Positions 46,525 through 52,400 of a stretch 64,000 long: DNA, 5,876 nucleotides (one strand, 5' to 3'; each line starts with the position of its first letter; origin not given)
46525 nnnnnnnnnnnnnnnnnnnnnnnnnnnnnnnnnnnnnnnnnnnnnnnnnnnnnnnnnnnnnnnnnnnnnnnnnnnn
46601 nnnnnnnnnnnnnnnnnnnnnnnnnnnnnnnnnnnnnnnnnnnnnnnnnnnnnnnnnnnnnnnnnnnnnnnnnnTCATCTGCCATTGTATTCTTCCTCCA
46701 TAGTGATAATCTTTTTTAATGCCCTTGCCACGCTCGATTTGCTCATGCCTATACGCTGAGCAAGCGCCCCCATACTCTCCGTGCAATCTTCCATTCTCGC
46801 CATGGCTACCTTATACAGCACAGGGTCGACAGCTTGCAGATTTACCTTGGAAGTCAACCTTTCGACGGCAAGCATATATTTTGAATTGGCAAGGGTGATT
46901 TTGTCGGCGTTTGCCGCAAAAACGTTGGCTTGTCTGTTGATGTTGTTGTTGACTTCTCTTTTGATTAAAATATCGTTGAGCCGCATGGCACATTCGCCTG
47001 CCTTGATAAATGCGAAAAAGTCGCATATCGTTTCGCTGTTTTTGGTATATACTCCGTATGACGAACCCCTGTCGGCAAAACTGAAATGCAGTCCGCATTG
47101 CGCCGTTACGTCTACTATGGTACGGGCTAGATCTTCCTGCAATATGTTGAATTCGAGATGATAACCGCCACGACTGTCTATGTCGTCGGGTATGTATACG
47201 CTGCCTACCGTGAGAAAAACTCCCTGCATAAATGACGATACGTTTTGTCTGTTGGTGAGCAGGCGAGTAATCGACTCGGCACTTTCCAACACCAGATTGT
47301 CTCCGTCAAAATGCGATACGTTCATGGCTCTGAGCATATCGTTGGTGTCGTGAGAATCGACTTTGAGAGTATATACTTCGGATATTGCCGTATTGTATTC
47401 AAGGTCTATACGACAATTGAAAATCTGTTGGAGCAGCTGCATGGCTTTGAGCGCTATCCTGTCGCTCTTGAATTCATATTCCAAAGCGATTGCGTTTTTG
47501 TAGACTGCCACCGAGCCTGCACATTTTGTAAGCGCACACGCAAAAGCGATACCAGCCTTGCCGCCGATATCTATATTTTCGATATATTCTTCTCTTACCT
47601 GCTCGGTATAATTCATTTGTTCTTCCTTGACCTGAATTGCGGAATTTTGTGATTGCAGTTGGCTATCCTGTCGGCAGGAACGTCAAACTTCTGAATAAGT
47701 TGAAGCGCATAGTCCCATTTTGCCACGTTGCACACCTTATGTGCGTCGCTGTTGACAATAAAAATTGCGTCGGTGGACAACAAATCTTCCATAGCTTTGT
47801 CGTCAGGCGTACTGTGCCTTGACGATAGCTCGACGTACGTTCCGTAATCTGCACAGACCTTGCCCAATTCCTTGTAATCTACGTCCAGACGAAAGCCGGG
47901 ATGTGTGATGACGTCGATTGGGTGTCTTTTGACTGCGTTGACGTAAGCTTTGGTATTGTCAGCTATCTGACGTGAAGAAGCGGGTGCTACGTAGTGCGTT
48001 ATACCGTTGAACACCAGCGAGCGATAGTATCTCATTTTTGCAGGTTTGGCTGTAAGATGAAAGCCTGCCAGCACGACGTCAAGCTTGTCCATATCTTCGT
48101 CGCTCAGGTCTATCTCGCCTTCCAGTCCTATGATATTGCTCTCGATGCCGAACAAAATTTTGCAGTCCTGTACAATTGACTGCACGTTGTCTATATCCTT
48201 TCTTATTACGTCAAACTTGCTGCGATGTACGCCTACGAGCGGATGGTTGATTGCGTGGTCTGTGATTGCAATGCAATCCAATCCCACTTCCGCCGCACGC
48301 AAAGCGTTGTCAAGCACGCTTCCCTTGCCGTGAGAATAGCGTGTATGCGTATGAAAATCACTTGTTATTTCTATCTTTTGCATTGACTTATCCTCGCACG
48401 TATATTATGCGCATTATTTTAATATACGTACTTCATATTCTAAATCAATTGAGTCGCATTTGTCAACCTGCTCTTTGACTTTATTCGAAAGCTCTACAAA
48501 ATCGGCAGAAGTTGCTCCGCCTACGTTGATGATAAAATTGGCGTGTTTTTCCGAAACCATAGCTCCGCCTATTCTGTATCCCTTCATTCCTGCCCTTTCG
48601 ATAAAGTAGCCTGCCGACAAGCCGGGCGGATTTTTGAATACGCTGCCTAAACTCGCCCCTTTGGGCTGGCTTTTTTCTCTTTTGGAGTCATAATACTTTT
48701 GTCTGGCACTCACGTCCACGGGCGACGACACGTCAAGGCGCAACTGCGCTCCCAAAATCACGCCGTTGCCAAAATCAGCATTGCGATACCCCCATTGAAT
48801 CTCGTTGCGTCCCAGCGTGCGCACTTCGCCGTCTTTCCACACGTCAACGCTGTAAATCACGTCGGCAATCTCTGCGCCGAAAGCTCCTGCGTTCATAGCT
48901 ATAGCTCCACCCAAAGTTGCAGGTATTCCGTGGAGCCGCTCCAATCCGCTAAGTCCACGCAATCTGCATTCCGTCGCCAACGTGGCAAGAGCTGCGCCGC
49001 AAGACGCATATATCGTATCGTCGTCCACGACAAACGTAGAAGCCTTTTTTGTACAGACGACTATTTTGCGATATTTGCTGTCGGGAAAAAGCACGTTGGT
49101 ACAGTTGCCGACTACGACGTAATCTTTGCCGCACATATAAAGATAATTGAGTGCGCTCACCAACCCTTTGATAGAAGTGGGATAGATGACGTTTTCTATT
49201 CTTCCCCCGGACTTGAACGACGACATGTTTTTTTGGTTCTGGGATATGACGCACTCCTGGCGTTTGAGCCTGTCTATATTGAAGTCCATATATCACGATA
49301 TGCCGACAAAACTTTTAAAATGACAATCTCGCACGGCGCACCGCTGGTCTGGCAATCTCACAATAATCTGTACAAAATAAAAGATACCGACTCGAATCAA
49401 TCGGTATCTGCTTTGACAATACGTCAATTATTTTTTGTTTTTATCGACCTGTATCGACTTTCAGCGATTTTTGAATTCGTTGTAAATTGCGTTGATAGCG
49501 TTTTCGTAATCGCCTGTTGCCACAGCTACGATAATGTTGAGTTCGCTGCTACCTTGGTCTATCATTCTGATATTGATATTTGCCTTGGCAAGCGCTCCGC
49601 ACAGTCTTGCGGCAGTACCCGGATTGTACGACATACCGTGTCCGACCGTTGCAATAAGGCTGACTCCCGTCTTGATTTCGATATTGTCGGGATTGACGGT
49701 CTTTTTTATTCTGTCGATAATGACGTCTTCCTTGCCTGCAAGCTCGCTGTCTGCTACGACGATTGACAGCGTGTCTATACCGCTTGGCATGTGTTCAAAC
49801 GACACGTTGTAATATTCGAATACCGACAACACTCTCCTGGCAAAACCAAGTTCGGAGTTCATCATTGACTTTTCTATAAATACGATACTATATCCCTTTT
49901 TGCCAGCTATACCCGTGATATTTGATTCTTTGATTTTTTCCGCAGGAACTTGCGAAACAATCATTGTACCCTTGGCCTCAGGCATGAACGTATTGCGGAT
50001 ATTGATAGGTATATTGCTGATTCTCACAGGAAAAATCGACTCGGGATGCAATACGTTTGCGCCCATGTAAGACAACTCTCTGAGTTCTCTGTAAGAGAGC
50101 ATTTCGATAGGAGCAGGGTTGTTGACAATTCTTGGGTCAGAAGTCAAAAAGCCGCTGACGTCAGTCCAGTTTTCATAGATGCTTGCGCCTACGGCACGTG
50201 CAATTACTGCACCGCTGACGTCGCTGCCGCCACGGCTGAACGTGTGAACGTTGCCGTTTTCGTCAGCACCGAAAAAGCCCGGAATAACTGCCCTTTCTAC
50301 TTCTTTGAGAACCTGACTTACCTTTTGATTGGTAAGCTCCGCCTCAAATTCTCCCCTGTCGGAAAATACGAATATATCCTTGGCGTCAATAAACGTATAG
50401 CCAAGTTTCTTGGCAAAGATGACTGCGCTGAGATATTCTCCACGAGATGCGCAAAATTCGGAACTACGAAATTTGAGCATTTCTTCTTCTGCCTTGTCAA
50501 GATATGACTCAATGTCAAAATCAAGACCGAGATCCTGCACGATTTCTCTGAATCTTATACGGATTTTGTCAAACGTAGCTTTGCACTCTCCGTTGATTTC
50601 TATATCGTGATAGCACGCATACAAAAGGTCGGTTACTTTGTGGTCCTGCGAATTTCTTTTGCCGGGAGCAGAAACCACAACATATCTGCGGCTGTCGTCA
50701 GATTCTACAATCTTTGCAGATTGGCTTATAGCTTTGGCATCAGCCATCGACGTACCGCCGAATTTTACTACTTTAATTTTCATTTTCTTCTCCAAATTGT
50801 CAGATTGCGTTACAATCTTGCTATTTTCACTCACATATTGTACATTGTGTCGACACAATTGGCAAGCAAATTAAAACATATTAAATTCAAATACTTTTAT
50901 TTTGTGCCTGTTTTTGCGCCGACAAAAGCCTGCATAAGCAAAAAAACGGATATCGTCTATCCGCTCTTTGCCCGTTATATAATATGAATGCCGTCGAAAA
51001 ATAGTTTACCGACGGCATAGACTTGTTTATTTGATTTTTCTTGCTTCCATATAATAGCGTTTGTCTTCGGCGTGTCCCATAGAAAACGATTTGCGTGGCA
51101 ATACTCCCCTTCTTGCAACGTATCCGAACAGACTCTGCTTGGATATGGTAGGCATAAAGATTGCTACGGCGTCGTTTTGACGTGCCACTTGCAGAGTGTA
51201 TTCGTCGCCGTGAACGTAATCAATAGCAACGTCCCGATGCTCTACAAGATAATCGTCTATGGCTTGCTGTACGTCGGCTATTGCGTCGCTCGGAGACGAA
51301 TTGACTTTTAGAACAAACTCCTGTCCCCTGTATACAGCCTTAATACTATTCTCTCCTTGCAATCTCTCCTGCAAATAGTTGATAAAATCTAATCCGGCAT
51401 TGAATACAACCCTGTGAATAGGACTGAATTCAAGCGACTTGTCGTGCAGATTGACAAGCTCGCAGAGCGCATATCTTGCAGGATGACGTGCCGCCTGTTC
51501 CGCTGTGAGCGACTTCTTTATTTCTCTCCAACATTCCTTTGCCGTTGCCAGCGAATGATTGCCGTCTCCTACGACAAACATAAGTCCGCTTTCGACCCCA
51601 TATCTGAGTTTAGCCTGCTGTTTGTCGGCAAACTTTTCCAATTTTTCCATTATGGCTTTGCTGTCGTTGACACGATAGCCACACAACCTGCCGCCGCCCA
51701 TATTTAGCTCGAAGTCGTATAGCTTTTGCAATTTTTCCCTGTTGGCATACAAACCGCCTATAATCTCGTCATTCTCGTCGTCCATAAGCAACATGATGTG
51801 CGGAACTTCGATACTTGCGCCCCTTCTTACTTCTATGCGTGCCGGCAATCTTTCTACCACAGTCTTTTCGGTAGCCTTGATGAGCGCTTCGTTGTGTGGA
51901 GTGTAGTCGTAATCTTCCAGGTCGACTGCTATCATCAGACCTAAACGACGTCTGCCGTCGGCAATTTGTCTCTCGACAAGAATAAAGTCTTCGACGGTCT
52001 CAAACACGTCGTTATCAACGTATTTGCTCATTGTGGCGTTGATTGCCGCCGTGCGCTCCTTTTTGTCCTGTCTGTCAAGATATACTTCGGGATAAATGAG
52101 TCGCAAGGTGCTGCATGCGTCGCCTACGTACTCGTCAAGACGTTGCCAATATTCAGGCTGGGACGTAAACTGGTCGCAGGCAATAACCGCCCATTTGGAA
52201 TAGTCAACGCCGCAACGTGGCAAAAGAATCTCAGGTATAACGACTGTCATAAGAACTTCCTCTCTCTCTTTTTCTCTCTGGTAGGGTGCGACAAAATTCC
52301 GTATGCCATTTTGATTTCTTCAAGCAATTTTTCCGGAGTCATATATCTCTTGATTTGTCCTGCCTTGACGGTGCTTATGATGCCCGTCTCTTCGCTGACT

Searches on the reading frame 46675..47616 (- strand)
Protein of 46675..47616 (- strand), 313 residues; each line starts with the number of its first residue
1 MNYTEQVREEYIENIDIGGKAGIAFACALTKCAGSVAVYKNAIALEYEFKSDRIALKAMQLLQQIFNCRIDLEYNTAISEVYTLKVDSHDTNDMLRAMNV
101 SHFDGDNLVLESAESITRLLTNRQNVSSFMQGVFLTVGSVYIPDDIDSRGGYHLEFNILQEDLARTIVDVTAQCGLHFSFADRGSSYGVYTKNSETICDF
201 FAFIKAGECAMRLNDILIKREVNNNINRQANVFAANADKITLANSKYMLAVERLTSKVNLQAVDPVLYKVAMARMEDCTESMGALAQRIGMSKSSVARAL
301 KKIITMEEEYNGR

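Call 25: search_protein_families(library=pfam, proteins=[window:46675-47616:-], max_evalue=0.0001)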
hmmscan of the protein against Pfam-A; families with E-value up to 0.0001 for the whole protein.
window:46675-47616:- (313 aa): 2 families
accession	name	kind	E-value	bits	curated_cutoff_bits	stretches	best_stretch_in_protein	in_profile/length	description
PF14527.11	LAGLIDADG_WhiA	-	5.6e-17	62.1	23.2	1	127-223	2-93/93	WhiA LAGLIDADG-like domain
PF02650.20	HTH_WhiA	-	9.8e-11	42.4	27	1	226-306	1-83/84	WhiA C-terminal HTH domain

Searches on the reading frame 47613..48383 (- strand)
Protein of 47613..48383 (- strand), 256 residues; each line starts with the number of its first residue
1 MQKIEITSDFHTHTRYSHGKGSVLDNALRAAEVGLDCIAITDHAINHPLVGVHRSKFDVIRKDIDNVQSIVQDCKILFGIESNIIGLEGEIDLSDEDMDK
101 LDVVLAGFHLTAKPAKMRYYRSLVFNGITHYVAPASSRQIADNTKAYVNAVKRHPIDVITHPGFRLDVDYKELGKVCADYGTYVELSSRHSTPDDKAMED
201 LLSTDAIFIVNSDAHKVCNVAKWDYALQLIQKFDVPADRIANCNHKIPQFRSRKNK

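Call 25: search_protein_families(library=pfam, proteins=[window:47613-48383:-], max_evalue=0.0001)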
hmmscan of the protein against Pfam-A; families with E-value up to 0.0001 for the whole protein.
window:47613-48383:- (256 aa): 1 family
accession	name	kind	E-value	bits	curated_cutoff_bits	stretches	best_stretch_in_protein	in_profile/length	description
PF02811.25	PHP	-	1.6e-08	35.5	26.4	1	9-110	1-94/164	PHP domain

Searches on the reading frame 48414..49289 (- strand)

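Call 25: search_protein_families(library=pfam, proteins=[window:48414-49289:-], max_evalue=0.0001)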
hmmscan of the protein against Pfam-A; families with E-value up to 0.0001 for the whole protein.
window:48414-49289:- (291 aa): 2 families
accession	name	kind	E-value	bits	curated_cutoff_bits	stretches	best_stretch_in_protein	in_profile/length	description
PF02873.21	MurB_C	-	1.7e-30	105.6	27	1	193-290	2-99/99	UDP-N-acetylenolpyruvoylglucosamine reductase, C-terminal domain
PF01565.28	FAD_binding_4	-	5.6e-14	52.5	26.4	1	33-159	3-138/139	FAD binding domain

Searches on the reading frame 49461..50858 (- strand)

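Call 25: search_protein_families(library=pfam, proteins=[window:49461-50858:-], max_evalue=0.0001)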
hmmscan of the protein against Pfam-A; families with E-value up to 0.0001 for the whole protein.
window:49461-50858:- (465 aa): 4 families
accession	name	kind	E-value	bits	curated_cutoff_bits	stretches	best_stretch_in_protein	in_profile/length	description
PF00696.33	AA_kinase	-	9.3e-33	114.3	24.9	1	27-289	1-234/234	Amino acid kinase family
PF22468.2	ACT_9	-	1.8e-23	82.5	27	1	402-462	1-61/61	ACT domain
PF01842.31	ACT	-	7.3e-09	35.7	27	1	413-456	11-59/66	ACT domain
PF13840.12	ACT_7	-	8.7e-08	32.3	27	1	395-458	2-63/65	ACT domain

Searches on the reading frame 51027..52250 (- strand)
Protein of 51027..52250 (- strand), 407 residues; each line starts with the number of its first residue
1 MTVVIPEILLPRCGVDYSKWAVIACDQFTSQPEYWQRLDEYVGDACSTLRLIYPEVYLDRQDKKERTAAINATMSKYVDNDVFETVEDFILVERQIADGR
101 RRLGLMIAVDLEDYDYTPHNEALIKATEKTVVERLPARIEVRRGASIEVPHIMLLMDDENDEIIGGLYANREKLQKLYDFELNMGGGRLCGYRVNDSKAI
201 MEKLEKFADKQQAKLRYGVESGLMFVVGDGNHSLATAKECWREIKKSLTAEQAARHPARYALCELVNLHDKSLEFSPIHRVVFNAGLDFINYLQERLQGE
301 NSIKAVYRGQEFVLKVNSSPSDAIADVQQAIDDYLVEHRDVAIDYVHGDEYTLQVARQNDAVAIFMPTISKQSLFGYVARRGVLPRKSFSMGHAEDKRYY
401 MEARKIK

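Call 25: search_protein_families(library=pfam, proteins=[window:51027-52250:-], max_evalue=0.0001)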
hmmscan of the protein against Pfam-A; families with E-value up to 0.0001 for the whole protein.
window:51027-52250:- (407 aa): 1 family
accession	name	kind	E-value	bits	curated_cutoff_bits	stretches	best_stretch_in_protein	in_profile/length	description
PF06245.16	DUF1015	-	9.1e-60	202.7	25.8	1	9-316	1-307/325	Protein of unknown function (DUF1015)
